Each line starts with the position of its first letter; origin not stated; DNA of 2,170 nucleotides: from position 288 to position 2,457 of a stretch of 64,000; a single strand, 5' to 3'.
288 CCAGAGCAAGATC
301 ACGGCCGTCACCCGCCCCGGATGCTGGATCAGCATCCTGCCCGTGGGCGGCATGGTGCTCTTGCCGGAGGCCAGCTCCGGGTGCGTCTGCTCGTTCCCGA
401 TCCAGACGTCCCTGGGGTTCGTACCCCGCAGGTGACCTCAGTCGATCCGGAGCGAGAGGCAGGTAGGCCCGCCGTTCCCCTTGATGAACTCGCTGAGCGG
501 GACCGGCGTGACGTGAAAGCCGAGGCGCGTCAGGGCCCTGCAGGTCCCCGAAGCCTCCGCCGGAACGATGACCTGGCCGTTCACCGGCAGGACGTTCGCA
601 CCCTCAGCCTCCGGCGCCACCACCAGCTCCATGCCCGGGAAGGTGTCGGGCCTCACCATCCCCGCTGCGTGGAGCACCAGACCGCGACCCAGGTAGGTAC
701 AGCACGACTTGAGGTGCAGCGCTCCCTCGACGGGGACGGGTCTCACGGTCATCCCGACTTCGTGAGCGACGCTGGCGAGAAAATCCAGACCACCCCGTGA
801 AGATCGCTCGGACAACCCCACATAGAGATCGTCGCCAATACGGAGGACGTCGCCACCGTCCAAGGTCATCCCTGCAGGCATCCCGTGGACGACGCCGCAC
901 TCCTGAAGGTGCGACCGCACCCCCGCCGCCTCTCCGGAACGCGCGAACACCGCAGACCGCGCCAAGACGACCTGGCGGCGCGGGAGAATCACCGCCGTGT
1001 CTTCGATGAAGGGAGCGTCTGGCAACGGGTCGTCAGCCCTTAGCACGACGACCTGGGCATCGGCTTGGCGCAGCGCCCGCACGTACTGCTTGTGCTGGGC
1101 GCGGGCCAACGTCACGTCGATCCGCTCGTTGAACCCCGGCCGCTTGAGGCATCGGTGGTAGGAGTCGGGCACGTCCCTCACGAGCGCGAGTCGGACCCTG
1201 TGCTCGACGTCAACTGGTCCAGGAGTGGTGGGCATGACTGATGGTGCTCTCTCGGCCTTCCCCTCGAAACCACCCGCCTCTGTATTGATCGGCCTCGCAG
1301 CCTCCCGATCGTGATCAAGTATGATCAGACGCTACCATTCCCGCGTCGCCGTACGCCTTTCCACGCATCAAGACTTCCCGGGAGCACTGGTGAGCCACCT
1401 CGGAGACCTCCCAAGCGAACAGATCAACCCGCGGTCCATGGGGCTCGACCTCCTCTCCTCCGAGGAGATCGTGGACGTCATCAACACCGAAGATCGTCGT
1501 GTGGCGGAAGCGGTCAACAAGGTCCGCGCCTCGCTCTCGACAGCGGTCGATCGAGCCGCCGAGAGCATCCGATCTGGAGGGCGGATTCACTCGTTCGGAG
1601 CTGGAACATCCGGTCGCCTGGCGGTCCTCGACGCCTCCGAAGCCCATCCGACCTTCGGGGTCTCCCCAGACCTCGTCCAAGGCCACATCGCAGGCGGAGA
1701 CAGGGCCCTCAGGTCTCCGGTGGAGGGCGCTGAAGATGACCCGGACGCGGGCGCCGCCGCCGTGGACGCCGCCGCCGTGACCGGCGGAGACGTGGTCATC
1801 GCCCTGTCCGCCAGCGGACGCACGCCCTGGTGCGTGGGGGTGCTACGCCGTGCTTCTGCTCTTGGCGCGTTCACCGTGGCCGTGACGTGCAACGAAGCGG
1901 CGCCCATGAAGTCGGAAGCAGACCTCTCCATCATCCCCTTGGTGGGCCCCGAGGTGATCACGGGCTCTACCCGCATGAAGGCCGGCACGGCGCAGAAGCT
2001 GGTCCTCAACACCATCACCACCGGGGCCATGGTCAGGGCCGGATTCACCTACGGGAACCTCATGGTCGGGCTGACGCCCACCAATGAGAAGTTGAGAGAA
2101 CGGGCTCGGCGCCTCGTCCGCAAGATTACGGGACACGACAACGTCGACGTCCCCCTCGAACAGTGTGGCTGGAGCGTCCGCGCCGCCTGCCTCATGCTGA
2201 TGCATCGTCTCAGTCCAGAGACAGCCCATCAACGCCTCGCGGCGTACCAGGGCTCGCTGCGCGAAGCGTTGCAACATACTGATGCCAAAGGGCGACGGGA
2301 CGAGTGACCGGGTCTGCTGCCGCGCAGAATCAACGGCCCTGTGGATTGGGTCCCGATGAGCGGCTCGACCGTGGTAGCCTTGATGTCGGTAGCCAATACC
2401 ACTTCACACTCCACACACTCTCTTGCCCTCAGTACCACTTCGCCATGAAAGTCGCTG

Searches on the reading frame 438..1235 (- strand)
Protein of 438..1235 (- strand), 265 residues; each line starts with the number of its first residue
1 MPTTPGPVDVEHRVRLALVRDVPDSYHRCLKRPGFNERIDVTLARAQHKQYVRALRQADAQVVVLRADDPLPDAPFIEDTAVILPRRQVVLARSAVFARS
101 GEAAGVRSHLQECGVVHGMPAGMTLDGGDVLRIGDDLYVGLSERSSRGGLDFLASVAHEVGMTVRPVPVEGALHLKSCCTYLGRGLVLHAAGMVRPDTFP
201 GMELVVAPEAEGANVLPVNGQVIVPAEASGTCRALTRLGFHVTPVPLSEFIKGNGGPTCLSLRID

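Call 43: search_protein_families(library=pfam, proteins=[window:438-1235:-], max_evalue=0.00001)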
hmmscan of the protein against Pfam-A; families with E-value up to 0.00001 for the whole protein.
window:438-1235:- (265 aa): 1 family
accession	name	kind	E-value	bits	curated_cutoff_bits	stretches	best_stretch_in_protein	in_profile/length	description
PF02274.22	ADI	-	5.1e-10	39.4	22.8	0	115-158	172-220/377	Arginine deiminase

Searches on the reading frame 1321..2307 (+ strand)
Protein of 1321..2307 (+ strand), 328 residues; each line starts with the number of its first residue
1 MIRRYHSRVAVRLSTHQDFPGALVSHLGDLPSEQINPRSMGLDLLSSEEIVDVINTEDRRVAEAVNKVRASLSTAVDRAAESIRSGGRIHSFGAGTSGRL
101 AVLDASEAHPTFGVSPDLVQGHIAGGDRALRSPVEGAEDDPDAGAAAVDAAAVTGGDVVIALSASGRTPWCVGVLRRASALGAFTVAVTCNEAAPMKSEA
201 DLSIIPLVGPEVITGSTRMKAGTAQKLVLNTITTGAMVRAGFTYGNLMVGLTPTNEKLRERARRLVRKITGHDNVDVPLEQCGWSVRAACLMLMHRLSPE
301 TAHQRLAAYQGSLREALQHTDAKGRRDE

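Call 43: search_protein_families(library=pfam, proteins=[window:1321-2307:+], max_evalue=0.00001)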
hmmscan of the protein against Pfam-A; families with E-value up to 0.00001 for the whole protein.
window:1321-2307:+ (328 aa): 3 families
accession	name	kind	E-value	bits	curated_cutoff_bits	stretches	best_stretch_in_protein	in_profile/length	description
PF22645.1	GKRP_SIS_N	-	1.3e-15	57.6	27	1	73-176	3-110/113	Glucokinase regulatory protein N-terminal SIS domain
PF13580.11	SIS_2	-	6.9e-13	49.3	27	1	61-189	10-137/138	SIS domain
PF01380.27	SIS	-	7.4e-08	32.7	25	1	149-230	46-126/131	SIS domain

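Call 52: search_protein_families(library=ncbifam, proteins=[window:1321-2307:+], max_evalue=0.00001)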
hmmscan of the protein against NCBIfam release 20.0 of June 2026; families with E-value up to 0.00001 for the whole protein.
window:1321-2307:+ (328 aa): 6 families
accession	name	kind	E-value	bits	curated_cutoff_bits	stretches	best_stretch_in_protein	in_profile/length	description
NF003915.0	PRK05441.1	subfamily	4.3e-109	364.2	168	1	28-320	4-298/300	N-acetylmuramic acid 6-phosphate etherase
NF009222.0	PRK12570.1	subfamily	2.5e-102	341.8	255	1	22-320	5-305/307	N-acetylmuramic acid 6-phosphate etherase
TIGR00274.1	TIGR00274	equivalog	4.3e-95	318.1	302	1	32-317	3-290/291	N-acetylmuramic acid 6-phosphate etherase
NF002805.0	PRK02947.1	subfamily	1.3e-13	50.7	135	1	59-193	13-145/247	sugar isomerase domain-containing protein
NF008451.0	PRK11302.1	subfamily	9.4e-07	28.6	296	0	150-245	170-263/286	transcriptional regulator HexR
TIGR03127.2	RuMP_HxlB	equivalog_domain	1.6e-06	28.1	160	0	151-204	68-121/178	6-phospho-3-hexuloisomerase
